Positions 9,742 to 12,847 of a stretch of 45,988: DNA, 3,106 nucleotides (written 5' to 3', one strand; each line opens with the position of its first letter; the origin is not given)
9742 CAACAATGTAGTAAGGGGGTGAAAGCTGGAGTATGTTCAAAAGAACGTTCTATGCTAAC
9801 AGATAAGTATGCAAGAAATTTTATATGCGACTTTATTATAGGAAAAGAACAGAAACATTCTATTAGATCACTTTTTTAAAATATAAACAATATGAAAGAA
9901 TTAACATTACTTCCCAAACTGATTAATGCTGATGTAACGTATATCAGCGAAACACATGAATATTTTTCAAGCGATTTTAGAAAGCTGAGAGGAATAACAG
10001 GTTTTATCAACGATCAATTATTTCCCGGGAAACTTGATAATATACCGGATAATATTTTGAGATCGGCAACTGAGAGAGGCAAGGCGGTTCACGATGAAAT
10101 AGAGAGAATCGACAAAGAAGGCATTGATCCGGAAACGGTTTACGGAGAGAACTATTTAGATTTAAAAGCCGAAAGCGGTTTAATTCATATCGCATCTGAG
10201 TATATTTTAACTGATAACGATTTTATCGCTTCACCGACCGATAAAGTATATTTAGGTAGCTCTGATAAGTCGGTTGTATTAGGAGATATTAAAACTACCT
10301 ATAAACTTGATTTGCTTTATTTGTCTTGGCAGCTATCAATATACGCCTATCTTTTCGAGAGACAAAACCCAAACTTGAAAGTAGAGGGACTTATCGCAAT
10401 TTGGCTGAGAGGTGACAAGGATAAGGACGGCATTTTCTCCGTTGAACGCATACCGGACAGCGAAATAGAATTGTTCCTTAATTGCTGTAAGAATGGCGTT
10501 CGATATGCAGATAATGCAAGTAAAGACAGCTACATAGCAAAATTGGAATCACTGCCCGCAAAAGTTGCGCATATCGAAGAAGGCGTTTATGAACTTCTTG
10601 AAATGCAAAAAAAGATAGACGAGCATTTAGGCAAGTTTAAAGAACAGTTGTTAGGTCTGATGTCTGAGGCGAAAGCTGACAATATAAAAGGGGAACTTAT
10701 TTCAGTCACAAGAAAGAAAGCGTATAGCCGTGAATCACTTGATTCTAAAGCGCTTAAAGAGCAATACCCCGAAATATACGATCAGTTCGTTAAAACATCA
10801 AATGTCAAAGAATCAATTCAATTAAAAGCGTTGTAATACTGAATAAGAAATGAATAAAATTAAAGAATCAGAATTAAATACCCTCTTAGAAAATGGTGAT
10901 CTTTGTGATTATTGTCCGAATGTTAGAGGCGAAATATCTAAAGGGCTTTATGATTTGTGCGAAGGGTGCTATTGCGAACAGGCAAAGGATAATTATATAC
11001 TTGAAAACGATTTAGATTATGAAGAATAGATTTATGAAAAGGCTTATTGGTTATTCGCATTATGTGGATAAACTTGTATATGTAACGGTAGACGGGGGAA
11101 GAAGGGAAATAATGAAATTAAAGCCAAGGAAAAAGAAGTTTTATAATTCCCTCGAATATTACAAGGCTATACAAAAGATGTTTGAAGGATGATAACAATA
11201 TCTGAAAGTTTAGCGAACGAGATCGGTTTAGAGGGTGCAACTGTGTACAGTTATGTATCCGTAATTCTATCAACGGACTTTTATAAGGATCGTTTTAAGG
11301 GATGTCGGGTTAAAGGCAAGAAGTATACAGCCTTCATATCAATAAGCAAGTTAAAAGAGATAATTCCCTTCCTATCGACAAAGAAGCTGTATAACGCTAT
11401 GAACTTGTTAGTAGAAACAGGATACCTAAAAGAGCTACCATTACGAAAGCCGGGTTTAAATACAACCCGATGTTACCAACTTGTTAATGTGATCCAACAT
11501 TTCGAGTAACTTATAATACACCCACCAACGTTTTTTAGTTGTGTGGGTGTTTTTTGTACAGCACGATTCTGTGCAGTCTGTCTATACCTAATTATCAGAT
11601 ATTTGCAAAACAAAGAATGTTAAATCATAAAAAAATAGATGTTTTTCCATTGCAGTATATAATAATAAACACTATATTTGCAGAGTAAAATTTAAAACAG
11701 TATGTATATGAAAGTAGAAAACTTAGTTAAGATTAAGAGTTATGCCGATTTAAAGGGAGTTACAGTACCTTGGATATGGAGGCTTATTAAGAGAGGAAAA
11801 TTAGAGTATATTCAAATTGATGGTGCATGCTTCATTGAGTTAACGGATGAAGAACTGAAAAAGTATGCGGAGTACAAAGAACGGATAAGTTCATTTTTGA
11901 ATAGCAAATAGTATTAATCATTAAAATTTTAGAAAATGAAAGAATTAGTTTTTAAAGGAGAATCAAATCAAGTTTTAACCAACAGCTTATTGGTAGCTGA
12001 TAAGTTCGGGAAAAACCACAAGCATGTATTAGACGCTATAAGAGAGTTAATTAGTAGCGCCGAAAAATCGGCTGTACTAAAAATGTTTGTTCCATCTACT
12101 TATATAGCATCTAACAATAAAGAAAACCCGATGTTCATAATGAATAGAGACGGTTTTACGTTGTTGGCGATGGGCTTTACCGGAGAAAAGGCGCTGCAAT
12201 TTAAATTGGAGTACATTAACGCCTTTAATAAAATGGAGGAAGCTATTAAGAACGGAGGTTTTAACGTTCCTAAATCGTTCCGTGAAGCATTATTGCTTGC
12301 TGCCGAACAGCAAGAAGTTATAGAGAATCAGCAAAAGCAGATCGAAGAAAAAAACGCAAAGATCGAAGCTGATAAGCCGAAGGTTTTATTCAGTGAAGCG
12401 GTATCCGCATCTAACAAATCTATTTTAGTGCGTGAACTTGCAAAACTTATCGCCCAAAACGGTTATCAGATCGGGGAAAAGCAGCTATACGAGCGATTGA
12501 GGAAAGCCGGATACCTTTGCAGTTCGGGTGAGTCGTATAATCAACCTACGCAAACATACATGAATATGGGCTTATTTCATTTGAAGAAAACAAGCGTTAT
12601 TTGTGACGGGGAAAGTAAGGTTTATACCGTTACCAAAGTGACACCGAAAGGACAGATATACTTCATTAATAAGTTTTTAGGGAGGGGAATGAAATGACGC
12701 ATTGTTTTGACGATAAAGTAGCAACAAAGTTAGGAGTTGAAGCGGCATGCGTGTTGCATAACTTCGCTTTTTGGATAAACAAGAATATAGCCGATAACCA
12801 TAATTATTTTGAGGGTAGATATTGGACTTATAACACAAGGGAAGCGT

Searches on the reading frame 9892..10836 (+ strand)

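Call 76: search_protein_families(library=phrogs, proteins=[window:9892-10836:+], max_evalue=0.001)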
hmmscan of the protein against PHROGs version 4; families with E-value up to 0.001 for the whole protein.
window:9892-10836:+ (314 aa): 6 families
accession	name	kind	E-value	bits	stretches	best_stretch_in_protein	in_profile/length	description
phrog_434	-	DNA, RNA and nucleotide metabolism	4.6e-30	106.1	1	34-312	75-362/372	RecE-like recombination exonuclease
phrog_6244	-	unknown function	6.5e-15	56.5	1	229-312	21-104/107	-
phrog_466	-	DNA, RNA and nucleotide metabolism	1.8e-08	35.2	1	58-153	210-316/446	exonuclease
phrog_298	-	DNA, RNA and nucleotide metabolism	8.1e-07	29.7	1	13-177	47-232/293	exonuclease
phrog_1956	-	unknown function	1.8e-06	29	1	240-306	22-86/93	-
phrog_18903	-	unknown function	6.4e-06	27.3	1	235-312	22-99/101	-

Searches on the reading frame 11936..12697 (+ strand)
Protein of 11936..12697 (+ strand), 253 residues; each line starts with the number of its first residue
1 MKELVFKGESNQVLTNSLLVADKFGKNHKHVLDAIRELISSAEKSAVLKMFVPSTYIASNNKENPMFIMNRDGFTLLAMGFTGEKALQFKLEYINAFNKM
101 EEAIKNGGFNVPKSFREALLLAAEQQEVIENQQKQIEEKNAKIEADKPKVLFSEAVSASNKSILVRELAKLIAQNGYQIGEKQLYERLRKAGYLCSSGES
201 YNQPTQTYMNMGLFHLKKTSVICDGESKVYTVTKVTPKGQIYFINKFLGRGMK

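Call 76: search_protein_families(library=phrogs, proteins=[window:11936-12697:+], max_evalue=0.001)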
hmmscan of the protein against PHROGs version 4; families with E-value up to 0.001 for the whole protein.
window:11936-12697:+ (253 aa): 16 families
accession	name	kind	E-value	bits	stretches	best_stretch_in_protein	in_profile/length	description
phrog_63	-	transcription regulation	2e-63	216.2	1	8-249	126-358/431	anti-repressor Ant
phrog_373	-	transcription regulation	8.1e-40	138.3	1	3-190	88-277/373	anti-repressor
phrog_9438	-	transcription regulation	2e-34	119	1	141-252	3-116/121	anti-repressor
phrog_130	-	transcription regulation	5e-34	119.1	1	65-251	222-412/480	anti-repressor Ant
phrog_518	-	transcription regulation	2.9e-32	113.3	1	3-120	13-127/268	Rha-like transcriptional regulator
phrog_2657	-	transcription regulation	8.2e-28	98.3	1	6-178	15-178/243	transcriptional regulator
phrog_18886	-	unknown function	5e-26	92.7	1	9-106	13-112/269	-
phrog_995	-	transcription regulation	1.1e-25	91.7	1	10-128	116-231/307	transcriptional regulator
phrog_821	-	transcription regulation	1.7e-24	87.9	1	11-106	160-253/324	transcriptional regulator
phrog_10324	-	transcription regulation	1e-14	55.9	1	13-101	4-98/205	anti-repressor Ant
phrog_15968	-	transcription regulation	3.2e-14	53.9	1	184-250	1-69/73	anti-repressor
phrog_17716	-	unknown function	8.8e-07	30.7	1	79-107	1-29/101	-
phrog_8244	-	unknown function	6.8e-06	26.4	1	10-105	153-247/383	-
phrog_15204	-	transcription regulation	1.9e-05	25.3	1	9-45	31-67/79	anti-repressor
phrog_8235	-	transcription regulation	3.8e-05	24.4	1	10-84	8-89/219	anti-repressor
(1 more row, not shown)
